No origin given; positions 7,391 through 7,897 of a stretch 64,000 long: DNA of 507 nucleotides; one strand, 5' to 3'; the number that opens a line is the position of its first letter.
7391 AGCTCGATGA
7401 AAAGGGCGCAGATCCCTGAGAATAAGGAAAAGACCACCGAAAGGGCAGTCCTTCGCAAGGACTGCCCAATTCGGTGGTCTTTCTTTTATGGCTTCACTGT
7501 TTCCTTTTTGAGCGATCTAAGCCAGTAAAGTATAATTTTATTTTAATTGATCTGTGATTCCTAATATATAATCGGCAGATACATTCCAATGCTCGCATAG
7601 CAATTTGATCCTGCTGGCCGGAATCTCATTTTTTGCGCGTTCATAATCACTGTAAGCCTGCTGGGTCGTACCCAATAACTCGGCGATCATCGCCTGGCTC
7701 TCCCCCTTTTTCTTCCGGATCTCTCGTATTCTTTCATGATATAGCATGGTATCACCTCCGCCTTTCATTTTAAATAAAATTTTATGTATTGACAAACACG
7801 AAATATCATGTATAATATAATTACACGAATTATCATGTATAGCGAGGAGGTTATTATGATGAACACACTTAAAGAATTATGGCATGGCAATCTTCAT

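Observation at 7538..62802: Five paralogous mini XRE-HTH / tiny-partner divergent cassettes scattered among housekeeping operons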

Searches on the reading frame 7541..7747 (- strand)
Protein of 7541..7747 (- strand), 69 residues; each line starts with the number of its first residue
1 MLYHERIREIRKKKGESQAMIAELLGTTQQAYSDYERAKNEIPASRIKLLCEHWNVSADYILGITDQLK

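Call 5: search_protein_families(library=pfam, max_evalue=1, proteins=[window:7541-7747:-])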
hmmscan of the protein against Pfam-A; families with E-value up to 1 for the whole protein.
seq(69 aa): 7 families
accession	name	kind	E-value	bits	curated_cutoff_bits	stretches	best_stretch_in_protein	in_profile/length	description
PF01381.28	HTH_3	-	2.4e-12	47.2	23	1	7-61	1-55/55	Helix-turn-helix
PF12844.13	HTH_19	-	8e-09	35.7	30.2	1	5-62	2-59/64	Helix-turn-helix domain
PF13560.12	HTH_31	-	7e-07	29.9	27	1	6-58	5-58/64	Helix-turn-helix domain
PF15731.11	MqsA_antitoxin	-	9.6e-06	26.2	30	1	5-50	72-117/131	Antitoxin component of bacterial toxin-antitoxin system, MqsA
PF22495.2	HTH_92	-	0.0044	16.7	27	1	8-45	1-37/45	RsaL-like HTH domain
PF15943.11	YdaS_toxin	-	0.005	17.1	30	1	17-47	10-40/65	Bacterial toxin YdaS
PF13443.12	HTH_26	-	0.15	12.8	22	1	6-58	1-54/63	Cro/C1-type HTH DNA-binding domain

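Call 20: find_related_loci(query=A1, collection=genome_contigs, flank=6000)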
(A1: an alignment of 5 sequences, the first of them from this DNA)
Query A1 (69 aa) in genome_contigs; peptide patterns used: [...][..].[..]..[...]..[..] (x = any residue, [..] = any of these).
600 stretches matched a pattern (row limit reached: there are more); 544 encode a relative of the query (tblastn E <= 1e-3); the best 80 are kept; 80 distinct loci.
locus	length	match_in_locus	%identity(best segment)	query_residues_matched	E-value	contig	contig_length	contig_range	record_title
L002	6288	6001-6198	55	2-67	4e-20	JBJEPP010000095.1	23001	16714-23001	MAG: Acutalibacteraceae bacterium isolate LOHA07_bin.003 NODE_576_length_23001_cov_6.562625, whole genome shotgun sequen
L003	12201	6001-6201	51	3-69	7e-20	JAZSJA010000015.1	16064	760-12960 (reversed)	MAG: Acutalibacteraceae bacterium isolate T1900044567_TS20190033.MAGScoT_cleanbin_000031 SGB_414_k141_2035602, whole gen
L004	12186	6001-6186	56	3-64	3e-19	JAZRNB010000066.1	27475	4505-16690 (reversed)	MAG: Acutalibacteraceae bacterium isolate T1900045414_YK20190104.MAGScoT_cleanbin_000030 SGB_7023_k141_2072010, whole ge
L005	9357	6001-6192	53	3-66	3e-19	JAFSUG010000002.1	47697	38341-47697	MAG: Oscillospiraceae bacterium isolate RGIG3479 Goat_Rumen.Co__c65930, whole genome shotgun sequence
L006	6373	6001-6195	52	3-67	3e-19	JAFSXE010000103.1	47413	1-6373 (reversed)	MAG: Oscillospiraceae bacterium isolate RGIG3555 Goat_Rumen.Co__c2691531, whole genome shotgun sequence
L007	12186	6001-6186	56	3-64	3e-19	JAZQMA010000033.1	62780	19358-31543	MAG: Acutalibacteraceae bacterium isolate T1900044607_TS20190073.MAGScoT_cleanbin_000018 SGB_762_k141_2194928, whole gen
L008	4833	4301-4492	52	3-66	6e-19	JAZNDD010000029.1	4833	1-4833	MAG: Faecousia sp. isolate T1900044728_TS20190194.MAGScoT_cleanbin_000037 SGB_1983_k141_471960, whole genome shotgun seq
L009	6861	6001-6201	52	3-69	8e-19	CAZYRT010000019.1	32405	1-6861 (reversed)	MAG TPA_asm: uncultured Ruminococcus sp. isolate SRP315200_co1_870 genome assembly, contig: NODE_1919_length_32405_cov_1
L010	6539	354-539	53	3-64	1e-18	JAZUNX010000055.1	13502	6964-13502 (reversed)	MAG: Acutalibacteraceae bacterium isolate T1900044879_TS20190345.MAGScoT_cleanbin_000017 SGB_3201_k141_2339014, whole ge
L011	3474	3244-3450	49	1-69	2e-18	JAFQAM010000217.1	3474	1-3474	MAG: Clostridia bacterium isolate RGIG1642 Goat_Cecum-1__c421565, whole genome shotgun sequence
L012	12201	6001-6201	51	1-67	2e-18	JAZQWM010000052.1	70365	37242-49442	MAG: Eubacteriales bacterium isolate T1900045166_TC20190160.MAGScoT_cleanbin_000006 SGB_5139_k141_1156192, whole genome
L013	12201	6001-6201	46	3-69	3e-18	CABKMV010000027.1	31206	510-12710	uncultured Oscillospiraceae bacterium isolate MGYG-HGUT-01286 genome assembly, contig: NODE_459_length_31206_cov_17.6747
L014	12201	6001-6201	46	1-67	3e-18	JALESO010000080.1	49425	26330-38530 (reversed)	MAG: Lachnospiraceae bacterium isolate SUG297 k141_3703311, whole genome shotgun sequence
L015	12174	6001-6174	55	7-64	3e-18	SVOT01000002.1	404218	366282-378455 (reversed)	MAG: Oscillospiraceae bacterium isolate SIG572 NODE_27_length_404218_cov_7.288804, whole genome shotgun sequence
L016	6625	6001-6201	49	1-67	5e-18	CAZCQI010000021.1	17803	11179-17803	MAG TPA_asm: uncultured Eubacteriales bacterium isolate SRP315200_co2_480 genome assembly, contig: NODE_3177_length_1780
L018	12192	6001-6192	48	3-66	7e-18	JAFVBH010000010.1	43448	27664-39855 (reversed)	MAG: Clostridia bacterium isolate RGIG5014 Roe_deer_Rumen-5__c81129, whole genome shotgun sequence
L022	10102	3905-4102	48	1-66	6e-18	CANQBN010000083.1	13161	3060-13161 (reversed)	MAG: uncultured Lachnospiraceae bacterium isolate Lapin-001__bin58 genome assembly, contig: Lapin-001__NODE_4521_length_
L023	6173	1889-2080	53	5-68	8e-18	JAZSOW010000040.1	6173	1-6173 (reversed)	MAG: Acutalibacteraceae bacterium isolate T1900044547_TS20190013.MAGScoT_cleanbin_000048 SGB_158_k141_153233, whole geno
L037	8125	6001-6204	47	1-68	6e-17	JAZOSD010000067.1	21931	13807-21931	MAG: Faecousia sp. isolate T1900045548_YK20190242.MAGScoT_cleanbin_000012 SGB_7856_k141_2867809, whole genome shotgun se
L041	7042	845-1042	48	1-66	7e-17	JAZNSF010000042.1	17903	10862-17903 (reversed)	MAG: Clostridia bacterium isolate T1900044810_TS20190276.MAGScoT_cleanbin_000018 SGB_2779_k141_797839, whole genome shot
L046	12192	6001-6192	47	1-64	2e-16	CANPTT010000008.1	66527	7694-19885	MAG TPA_asm: uncultured Pseudoflavonifractor sp. isolate SRR15730538_bin.72_metawrap_v1.3_MAG genome assembly, contig: N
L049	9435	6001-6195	48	2-66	2e-16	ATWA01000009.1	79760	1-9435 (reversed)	Clostridiales bacterium NK3B98 G618DRAFT_scaffold00009.9_C, whole genome shotgun sequence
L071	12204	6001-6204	44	1-68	1e-15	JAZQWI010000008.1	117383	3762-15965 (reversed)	MAG: Faecousia sp. isolate T1900045166_TC20190160.MAGScoT_cleanbin_000016 SGB_5143_k141_415343, whole genome shotgun seq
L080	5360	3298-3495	45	4-69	3e-15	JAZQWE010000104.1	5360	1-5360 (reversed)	MAG: Eubacteriales bacterium isolate T1900045166_TC20190160.MAGScoT_cleanbin_000030 SGB_5147_k141_1446727, whole genome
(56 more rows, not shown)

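Call 53: search_protein_families(library=pfam, max_evalue=1, proteins=[L008:3868-4167:-, L037:5579-5890:-, L041:513-743:-, L023:1532-1774:-, L071:5651-5875:-])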
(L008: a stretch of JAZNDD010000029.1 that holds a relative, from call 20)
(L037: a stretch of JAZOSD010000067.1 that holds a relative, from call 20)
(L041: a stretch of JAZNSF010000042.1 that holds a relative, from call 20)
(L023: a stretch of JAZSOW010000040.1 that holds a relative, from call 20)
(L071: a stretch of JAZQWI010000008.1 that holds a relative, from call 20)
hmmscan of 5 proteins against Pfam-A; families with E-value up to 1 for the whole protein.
L008:3868-4167:- (100 aa): 0 families

L037:5579-5890:- (104 aa): 2 families
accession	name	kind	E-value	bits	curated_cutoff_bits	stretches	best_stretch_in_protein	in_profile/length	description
PF20292.4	MC7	-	0.22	12.1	27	0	3-37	28-62/69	ABC-three component (ABC-3C) system Middle Component 7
PF22969.3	Ig_NUP210_2nd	-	0.28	11.4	27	1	16-90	21-91/109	NUP210 Ig-like domain 2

L041:513-743:- (77 aa): 0 families

L023:1532-1774:- (81 aa): 0 families

L071:5651-5875:- (75 aa): 1 family
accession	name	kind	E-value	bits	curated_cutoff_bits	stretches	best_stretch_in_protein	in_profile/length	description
PF15660.11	Imm75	-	0.11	13.2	25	0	35-59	40-63/84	Putative Immunity protein 75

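Call 56: find_related_loci(query=A1, collection=viral_contigs, flank=5000)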
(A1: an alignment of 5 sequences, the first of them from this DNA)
Query A1 (69 aa) in viral_contigs; peptide patterns used: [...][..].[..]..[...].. (x = any residue, [..] = any of these).
600 stretches matched a pattern (row limit reached: there are more); 286 encode a relative of the query (tblastn E <= 1e-3); the best 80 are kept; 80 distinct loci.
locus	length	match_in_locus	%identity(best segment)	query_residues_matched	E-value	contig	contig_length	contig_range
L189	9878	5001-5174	53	5-63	9e-15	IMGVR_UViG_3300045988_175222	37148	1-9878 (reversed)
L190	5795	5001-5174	53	5-63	9e-15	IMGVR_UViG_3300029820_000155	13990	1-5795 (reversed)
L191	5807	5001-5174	53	5-63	1e-14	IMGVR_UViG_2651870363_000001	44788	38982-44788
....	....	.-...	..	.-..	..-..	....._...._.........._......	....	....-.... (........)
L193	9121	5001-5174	47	5-63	5e-13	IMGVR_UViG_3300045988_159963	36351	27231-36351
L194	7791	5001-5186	44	5-66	2e-12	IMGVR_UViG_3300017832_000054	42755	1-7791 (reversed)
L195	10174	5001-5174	47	5-63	5e-13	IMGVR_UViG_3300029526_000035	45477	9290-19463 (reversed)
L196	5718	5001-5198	38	1-66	1e-11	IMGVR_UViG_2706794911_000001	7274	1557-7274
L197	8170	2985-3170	39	6-67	1e-11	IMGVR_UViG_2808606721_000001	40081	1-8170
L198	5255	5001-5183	43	3-63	9e-12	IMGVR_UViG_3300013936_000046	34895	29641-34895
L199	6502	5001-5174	43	6-63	2e-11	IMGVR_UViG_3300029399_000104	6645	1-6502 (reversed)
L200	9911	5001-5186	39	6-67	2e-11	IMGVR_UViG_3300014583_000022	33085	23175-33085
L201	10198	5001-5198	36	1-66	1e-10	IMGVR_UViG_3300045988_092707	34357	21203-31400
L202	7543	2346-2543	36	1-66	1e-10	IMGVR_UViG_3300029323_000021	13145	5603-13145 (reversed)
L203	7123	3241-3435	40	1-65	2e-10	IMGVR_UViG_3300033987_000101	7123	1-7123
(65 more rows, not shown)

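Call 67: search_protein_families(library=phrogs, max_evalue=0.01, proteins=[window:7541-7747:-, L004:10531-10824:+])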
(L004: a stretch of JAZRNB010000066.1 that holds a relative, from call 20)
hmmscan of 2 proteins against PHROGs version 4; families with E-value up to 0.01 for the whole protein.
window:7541-7747:- (69 aa): 22 families
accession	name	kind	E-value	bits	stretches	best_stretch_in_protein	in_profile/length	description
phrog_8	-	transcription regulation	4.6e-17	63.5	1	4-66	78-140/346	transcriptional regulator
phrog_2967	-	transcription regulation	4.5e-09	37.2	1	5-64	13-72/225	transcriptional regulator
phrog_4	-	transcription regulation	2.1e-08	34.6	1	4-65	138-195/400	transcriptional repressor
phrog_3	-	transcription regulation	5.6e-08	34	1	4-64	90-148/430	transcriptional repressor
phrog_1994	-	DNA, RNA and nucleotide metabolism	8.7e-07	30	1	5-66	2-63/170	DNA binding protein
phrog_7396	-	unknown function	2.2e-06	28.5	1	16-67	29-83/227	-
phrog_2439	-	transcription regulation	3.9e-06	27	1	5-62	10-67/367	transcriptional regulator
phrog_147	-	transcription regulation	1.6e-05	26.2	1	3-53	5-56/100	transcriptional regulator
phrog_2104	-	unknown function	4.3e-05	24.7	1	4-40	41-77/103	-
phrog_1373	-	transcription regulation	0.00022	22.2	1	5-59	66-120/166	transcriptional regulator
phrog_2328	-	transcription regulation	0.00033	21.4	1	5-58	18-71/128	transcriptional repressor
phrog_7241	-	transcription regulation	0.0004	21.4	1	7-59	66-118/122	transcriptional regulator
phrog_638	-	transcription regulation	0.00052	20.9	1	11-59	12-61/145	transcriptional regulator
phrog_19114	-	unknown function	0.0024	18.9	1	6-51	75-120/135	-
phrog_34341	-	transcription regulation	0.003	18.8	0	2-30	71-99/122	transcriptional regulator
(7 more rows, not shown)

L004:10531-10824:+ (98 aa): 0 families

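Call 68: search_protein_families(library=padloc, max_evalue=0.01, proteins=[window:7541-7747:-])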
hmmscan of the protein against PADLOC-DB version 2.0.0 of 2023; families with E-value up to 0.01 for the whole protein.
window:7541-7747:- (69 aa): 14 families
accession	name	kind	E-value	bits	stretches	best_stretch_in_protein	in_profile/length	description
PDLC04142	capH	-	2.1e-08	33.2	1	5-67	9-71/103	capH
PDLC02926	HTH_VI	-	2e-07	29.2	1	4-62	3-61/92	-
PDLC03947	RmrA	-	1.7e-06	25.2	1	3-61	12-70/383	-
PDLC03954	RmrA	-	4.8e-05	20.5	1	3-63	11-71/380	-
PDLC03949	RmrA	-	0.00013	18.9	1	1-61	1-61/363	-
PDLC03951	RmrA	-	0.00028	18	1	5-63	11-69/400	-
PDLC03945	RmrA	-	0.00069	16.9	1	1-61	1-61/394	-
PDLC03665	Control_protein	-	0.00077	17.7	1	2-53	8-60/77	control protein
PDLC03944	RmrA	-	0.0013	15.9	1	4-62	8-66/384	-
PDLC03952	RmrA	-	0.0015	15.5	1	2-52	22-72/395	-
PDLC04775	PDC-M69A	-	0.002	16.6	1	5-64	10-69/113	-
PDLC03950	RmrA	-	0.0072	13.4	1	3-61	3-61/369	-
PDLC03948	RmrA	-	0.0083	13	1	3-62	9-68/397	-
PDLC03664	Control_protein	-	0.0085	14.5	1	4-43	15-54/74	control protein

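Call 83: search_solved_structures(query=A1, max_evalue=0.00001)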
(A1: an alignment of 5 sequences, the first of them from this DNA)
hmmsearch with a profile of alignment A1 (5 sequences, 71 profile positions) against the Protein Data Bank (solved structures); distinct sequences matched with E-value up to 0.00001: 6.
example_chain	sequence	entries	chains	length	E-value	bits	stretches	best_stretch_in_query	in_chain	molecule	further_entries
7t8i_A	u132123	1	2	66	8.3e-13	51.5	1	4-62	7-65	Phage element (ICEBs1)transcriptional regulator (Xre family)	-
2p5t_A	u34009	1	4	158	8.6e-09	38.6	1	4-60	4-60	Putative transcriptional regulator PezA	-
3jxb_C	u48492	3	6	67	4.1e-08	36.4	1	4-61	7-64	Repressor protein C2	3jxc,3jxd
2r1j_L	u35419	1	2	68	4.2e-08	36.4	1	4-61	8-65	Repressor protein C2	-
1adr_A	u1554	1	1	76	4.4e-08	36.3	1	4-61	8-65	P22 C2 REPRESSOR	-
9iaq_A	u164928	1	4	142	2.5e-06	30.7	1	4-68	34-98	HTH cro/C1-type domain-containing protein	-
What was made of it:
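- Closest known: Lambda/P22-type CI-Cro and P22 immI Arc-Mnt two-repressor switches. Same: The XREs match the P22 C2 HTH (call 83).
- Closest known: ICEBs1 ImmR. Same: These are the closest solved sequence relatives of the XRE HTH (E 8e-13 and 9e-9; call 83).
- The nearest solved relatives are the ICEBs1 ImmR HTH, PezA and P22 C2 (call 83). The XRE is closest to ICEBs1 ImmR (call 83). The XREs give weak matches to the HTH regions of MqsA, PezA, CapH and R-M control proteins (calls 5, 68, 83).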

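Call 89: search_protein_families(library=pfam, max_evalue=0.0001, proteins=[L080:117-3149:-, L005:4563-5885:-, L018:4974-5870:-, L009:4738-5877:-, L004:4181-5803:-, L012:3985-5859:-, L022:2775-3740:-, L006:4535-5875:-, L046:5459-5893:-, L049:5540-5872:-])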
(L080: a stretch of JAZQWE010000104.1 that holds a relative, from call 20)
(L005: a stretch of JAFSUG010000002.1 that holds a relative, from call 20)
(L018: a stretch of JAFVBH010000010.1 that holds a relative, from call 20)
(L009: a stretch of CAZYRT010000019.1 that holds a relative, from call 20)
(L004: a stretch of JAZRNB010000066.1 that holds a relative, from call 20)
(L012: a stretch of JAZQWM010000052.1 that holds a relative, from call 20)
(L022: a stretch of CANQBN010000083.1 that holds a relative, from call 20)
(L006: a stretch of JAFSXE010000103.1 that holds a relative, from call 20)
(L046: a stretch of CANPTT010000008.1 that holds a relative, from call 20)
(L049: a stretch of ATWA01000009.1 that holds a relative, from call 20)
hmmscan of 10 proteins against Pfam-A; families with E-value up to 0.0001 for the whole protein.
L080:117-3149:- (1011 aa): 2 families
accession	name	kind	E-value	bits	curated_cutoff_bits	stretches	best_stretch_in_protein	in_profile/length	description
PF14903.11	WG_beta_rep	-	5.3e-19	68.4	25.6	0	333-360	2-29/35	WG containing repeat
PF00395.25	SLH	-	6.3e-15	55.3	20.8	1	910-939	15-44/44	S-layer homology domain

L005:4563-5885:- (441 aa): 6 families
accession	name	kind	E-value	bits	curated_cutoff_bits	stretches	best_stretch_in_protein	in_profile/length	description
PF08238.18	Sel1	-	4.7e-35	119.2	30.7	1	332-366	2-36/36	Sel1 repeat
PF13432.12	TPR_16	-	2.6e-07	31.4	32.7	0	305-366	3-62/65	Tetratricopeptide repeat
PF14559.12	TPR_19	-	4e-06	27.5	25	0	314-343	6-37/68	Tetratricopeptide repeat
PF13424.12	TPR_12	-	8.2e-06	26.4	30.1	0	293-327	39-73/77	Tetratricopeptide repeat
PF13431.12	TPR_17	-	1.6e-05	25.3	24.4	0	70-91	3-24/34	Tetratricopeptide repeat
PF13374.12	TPR_10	-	4.9e-05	23.6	27.5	0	299-327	2-30/42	Tetratricopeptide repeat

L018:4974-5870:- (299 aa): 0 families

L009:4738-5877:- (380 aa): 0 families

L004:4181-5803:- (541 aa): 2 families
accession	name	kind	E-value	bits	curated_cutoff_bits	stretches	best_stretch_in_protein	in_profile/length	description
PF13306.12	LRR_5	-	6.6e-70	233.4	27.7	4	137-207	2-70/127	BspA type Leucine rich repeat region (6 copies)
PF13855.12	LRR_8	-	1.8e-08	34.4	27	0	158-200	13-56/61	Leucine rich repeat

L012:3985-5859:- (625 aa): 1 family
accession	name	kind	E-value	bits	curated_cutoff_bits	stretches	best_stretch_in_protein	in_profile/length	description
PF09479.16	Flg_new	-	2.4e-16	60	27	1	134-195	1-62/65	Listeria-Bacteroides repeat domain (List_Bact_rpt)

L022:2775-3740:- (322 aa): 3 families
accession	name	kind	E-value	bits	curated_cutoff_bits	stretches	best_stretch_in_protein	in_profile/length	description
PF13240.11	Zn_Ribbon_1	-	1.5e-12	47.3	25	1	5-24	1-20/23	zinc-ribbon domain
PF13248.11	Zn_ribbon_3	-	5.2e-10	38.9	27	1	5-25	4-24/26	zinc-ribbon domain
PF12773.13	DZR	-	1.4e-08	35.2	27.3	1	6-79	1-45/45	Double zinc ribbon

L006:4535-5875:- (447 aa): 3 families
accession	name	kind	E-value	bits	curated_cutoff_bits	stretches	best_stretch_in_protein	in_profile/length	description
PF04055.27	Radical_SAM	-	2.8e-22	80.1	29.5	1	115-271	2-166/166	Radical SAM superfamily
PF13186.11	SPASM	-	6.4e-11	42.8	21.5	1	337-397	1-66/67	Iron-sulfur cluster-binding domain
PF13353.11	Fer4_12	-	7.7e-07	29.9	22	1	120-184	15-82/137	4Fe-4S single cluster domain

L046:5459-5893:- (145 aa): 0 families

L049:5540-5872:- (111 aa): 2 families
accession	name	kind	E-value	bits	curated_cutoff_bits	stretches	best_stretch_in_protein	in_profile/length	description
PF10686.14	YAcAr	-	2.6e-09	37.2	28.2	1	24-60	30-66/66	YspA, cpYpsA-related SLOG family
PF12694.12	cpYpsA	-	1.6e-05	25.1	26.2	0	27-56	1-30/145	Circularly permutated YpsA SLOG family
